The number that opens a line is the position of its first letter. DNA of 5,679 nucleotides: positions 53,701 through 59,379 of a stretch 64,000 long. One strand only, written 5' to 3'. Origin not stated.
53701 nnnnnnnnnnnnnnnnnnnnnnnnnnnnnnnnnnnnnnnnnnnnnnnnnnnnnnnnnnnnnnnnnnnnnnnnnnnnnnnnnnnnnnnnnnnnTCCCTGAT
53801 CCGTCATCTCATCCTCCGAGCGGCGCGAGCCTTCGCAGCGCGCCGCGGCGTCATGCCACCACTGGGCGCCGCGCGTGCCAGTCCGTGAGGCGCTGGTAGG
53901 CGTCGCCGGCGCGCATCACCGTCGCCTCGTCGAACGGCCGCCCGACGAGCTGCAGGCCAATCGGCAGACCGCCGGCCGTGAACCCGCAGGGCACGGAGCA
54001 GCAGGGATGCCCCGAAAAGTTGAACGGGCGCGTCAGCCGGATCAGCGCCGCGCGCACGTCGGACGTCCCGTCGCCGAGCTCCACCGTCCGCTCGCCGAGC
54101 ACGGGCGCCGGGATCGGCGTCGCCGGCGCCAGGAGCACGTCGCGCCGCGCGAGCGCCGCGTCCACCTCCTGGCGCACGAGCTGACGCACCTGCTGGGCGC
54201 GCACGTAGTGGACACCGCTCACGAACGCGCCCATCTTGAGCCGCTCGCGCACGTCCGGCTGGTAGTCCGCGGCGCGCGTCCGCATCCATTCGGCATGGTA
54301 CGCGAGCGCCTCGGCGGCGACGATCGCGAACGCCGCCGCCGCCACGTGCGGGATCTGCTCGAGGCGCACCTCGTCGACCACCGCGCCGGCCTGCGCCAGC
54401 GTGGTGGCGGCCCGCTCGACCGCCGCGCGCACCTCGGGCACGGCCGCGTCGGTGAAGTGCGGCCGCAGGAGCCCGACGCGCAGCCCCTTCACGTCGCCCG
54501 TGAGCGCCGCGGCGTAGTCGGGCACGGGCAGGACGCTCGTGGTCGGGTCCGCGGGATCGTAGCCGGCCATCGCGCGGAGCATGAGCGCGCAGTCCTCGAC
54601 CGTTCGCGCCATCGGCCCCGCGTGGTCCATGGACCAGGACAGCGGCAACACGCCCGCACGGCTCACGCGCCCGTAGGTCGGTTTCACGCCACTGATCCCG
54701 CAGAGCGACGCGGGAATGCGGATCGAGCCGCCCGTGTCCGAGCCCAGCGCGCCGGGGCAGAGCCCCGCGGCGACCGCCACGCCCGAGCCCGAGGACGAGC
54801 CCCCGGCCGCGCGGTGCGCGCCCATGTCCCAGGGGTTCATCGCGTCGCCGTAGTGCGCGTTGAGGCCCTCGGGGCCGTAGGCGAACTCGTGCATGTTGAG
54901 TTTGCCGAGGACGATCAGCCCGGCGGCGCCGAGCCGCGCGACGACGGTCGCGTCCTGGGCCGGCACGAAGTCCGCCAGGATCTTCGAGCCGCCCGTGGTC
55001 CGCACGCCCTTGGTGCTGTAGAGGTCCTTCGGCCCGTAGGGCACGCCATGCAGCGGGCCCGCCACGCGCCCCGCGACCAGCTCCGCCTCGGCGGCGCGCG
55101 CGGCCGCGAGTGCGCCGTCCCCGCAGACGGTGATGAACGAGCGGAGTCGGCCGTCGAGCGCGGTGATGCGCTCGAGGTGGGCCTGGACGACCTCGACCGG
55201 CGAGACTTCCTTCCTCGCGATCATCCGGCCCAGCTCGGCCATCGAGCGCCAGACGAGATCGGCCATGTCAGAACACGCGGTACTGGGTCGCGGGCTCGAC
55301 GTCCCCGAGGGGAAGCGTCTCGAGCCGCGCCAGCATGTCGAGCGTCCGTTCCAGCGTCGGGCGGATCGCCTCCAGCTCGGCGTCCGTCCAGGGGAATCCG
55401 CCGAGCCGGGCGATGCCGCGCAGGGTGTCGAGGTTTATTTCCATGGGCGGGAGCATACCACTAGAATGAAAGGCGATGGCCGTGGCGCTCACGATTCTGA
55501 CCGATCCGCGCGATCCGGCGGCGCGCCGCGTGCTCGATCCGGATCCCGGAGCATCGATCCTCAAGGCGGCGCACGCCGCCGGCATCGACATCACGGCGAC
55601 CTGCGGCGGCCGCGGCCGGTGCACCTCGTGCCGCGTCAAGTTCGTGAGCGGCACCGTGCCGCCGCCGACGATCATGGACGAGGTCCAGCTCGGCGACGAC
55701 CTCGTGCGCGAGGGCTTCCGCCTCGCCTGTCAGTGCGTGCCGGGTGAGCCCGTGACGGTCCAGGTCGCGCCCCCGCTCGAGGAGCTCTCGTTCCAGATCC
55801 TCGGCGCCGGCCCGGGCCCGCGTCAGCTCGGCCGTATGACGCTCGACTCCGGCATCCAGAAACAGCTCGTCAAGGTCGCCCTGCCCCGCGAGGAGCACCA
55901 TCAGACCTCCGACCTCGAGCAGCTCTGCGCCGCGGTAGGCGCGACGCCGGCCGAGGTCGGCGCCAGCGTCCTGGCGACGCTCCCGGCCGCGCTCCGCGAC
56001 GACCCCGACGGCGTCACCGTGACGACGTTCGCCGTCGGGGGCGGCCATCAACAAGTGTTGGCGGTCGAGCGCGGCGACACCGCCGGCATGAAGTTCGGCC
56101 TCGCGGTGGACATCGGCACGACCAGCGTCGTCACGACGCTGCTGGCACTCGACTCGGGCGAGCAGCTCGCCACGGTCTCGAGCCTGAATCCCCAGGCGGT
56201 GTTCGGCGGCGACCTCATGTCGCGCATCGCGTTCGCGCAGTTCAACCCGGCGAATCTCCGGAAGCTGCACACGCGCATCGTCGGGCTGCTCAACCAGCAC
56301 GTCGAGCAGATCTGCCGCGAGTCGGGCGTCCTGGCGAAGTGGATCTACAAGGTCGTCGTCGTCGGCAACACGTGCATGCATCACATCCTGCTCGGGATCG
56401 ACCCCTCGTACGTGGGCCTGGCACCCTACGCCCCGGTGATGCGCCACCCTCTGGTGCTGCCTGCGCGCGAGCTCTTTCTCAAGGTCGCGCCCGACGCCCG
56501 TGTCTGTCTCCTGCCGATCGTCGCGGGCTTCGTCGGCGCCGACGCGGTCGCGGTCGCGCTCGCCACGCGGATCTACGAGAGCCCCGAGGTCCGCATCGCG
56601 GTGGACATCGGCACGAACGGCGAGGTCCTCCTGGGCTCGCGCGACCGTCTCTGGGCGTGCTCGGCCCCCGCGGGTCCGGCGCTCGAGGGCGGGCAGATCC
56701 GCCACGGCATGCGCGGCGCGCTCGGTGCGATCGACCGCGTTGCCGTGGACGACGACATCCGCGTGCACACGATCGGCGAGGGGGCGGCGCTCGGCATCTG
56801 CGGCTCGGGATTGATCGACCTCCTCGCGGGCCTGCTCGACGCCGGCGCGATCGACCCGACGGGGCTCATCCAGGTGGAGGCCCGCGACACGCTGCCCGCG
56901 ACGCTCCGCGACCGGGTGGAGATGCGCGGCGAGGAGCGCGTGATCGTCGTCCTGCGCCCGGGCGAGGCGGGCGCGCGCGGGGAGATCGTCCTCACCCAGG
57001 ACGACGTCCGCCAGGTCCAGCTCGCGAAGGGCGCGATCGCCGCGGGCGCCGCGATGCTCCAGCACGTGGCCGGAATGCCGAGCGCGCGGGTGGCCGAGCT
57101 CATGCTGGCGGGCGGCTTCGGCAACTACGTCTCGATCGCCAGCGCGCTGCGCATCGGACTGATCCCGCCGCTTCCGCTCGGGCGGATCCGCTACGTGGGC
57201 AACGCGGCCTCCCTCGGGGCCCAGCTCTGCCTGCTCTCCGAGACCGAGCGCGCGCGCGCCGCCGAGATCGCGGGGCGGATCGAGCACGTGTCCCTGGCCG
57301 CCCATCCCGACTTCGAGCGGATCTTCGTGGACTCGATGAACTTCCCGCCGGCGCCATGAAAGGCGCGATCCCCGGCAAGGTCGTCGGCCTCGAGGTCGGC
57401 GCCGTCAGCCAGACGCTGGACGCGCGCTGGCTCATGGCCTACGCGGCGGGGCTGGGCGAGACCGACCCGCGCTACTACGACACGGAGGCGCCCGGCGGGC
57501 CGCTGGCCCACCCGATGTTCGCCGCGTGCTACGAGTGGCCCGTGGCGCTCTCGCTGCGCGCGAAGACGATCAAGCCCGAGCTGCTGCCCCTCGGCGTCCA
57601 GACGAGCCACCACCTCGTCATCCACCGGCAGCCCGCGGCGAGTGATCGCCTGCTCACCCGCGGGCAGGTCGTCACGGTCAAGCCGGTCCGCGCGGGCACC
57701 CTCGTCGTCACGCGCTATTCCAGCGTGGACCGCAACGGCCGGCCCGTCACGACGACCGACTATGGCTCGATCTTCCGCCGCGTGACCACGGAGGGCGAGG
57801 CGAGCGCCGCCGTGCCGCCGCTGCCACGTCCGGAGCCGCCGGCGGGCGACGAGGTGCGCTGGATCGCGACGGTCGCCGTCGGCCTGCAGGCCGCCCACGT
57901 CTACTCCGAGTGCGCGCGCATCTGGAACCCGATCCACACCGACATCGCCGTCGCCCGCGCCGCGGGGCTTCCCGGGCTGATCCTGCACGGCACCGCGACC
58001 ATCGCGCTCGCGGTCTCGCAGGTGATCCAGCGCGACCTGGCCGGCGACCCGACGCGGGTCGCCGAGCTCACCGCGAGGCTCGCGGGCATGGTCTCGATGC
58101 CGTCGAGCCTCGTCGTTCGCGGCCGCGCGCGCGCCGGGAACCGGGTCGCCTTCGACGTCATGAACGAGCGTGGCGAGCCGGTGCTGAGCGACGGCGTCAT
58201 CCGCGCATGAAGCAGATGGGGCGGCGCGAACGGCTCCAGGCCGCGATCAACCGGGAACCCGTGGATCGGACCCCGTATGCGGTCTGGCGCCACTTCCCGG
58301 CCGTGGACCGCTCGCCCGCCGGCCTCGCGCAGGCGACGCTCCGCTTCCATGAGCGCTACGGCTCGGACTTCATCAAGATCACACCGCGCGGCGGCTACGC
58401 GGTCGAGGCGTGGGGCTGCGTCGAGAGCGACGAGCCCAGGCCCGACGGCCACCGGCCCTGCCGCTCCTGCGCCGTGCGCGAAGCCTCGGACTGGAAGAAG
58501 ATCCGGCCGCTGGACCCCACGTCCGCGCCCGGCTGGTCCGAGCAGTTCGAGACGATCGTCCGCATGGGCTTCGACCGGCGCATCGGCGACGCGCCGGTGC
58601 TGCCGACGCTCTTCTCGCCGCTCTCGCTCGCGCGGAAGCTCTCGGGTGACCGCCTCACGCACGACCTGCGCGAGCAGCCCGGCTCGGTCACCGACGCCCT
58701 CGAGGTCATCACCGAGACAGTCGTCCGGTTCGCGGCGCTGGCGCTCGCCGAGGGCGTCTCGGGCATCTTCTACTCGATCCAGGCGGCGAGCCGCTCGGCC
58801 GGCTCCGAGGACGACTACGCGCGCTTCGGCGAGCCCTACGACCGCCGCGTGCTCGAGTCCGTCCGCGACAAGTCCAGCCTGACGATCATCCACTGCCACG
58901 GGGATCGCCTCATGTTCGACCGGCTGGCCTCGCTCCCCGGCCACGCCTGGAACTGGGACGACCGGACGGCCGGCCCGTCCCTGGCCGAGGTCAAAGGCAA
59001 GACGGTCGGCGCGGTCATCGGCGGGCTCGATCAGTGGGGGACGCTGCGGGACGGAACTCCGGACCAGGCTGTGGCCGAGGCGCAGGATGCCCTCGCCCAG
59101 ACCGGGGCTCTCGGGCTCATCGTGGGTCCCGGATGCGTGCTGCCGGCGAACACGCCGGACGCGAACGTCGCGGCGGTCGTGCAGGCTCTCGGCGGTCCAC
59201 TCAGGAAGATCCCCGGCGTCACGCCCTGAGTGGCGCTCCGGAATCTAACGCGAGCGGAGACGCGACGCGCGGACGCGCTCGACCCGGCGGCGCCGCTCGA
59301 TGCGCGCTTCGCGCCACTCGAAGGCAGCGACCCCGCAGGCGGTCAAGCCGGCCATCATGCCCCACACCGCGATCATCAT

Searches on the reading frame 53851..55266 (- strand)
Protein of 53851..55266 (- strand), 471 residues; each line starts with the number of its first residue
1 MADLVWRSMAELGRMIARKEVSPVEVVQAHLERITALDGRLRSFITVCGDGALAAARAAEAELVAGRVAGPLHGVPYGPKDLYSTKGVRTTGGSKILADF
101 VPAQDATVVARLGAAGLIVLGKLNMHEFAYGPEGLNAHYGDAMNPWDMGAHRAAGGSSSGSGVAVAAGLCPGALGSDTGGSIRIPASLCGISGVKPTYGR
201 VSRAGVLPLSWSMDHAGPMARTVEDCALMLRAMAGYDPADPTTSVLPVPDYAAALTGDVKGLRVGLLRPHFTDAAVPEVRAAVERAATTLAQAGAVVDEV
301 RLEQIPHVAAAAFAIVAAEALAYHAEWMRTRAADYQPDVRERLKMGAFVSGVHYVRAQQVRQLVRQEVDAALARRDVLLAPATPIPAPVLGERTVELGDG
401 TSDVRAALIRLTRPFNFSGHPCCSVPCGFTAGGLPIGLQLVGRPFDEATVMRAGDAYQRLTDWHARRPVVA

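Call 17: search_protein_families(library=pfam, proteins=[window:53851-55266:-], max_evalue=0.00001)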
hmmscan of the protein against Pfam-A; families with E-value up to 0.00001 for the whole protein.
window:53851-55266:- (471 aa): 1 family
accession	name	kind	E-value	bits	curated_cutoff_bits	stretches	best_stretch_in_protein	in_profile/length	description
PF01425.27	Amidase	-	9.7e-125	417.5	27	1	25-450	1-444/445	Amidase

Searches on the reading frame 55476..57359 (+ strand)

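Call 17: search_protein_families(library=pfam, proteins=[window:55476-57359:+], max_evalue=0.00001)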
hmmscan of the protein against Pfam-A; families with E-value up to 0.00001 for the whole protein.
window:55476-57359:+ (627 aa): 4 families
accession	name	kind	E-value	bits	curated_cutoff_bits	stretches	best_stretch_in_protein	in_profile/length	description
PF14574.11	RACo_C_ter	-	1.3e-74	251.1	27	1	371-624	1-250/261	C-terminal domain of RACo the ASKHA domain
PF17651.6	Raco_middle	-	2.9e-54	183.6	26.8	1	207-368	1-162/163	RACo middle region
PF00111.32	Fer2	-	3e-12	46.7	21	1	20-89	10-76/77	2Fe-2S iron-sulfur cluster binding domain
PF17650.6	RACo_linker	-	6.6e-11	42.3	26.2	1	121-203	6-85/86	RACo linker region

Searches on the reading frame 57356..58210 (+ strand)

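Call 17: search_protein_families(library=pfam, proteins=[window:57356-58210:+], max_evalue=0.00001)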
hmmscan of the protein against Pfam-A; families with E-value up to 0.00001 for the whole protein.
window:57356-58210:+ (284 aa): 2 families
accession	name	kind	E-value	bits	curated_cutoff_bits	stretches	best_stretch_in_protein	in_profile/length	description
PF13452.11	FAS1_DH_region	-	4.9e-12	46.6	22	1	9-133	2-131/132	FAS1-like, dehydratase domain region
PF01575.25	MaoC_dehydratas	-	1.1e-11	44.8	27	1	190-258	33-101/123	MaoC like domain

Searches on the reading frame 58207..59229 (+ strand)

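Call 17: search_protein_families(library=pfam, proteins=[window:58207-59229:+], max_evalue=0.00001)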
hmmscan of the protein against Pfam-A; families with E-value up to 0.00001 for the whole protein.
window:58207-59229:+ (340 aa): 1 family
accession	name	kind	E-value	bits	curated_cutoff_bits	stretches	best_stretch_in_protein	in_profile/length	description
PF01208.23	URO-D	-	1.3e-28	100.5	23.9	1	7-327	3-342/346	Uroporphyrinogen decarboxylase (URO-D)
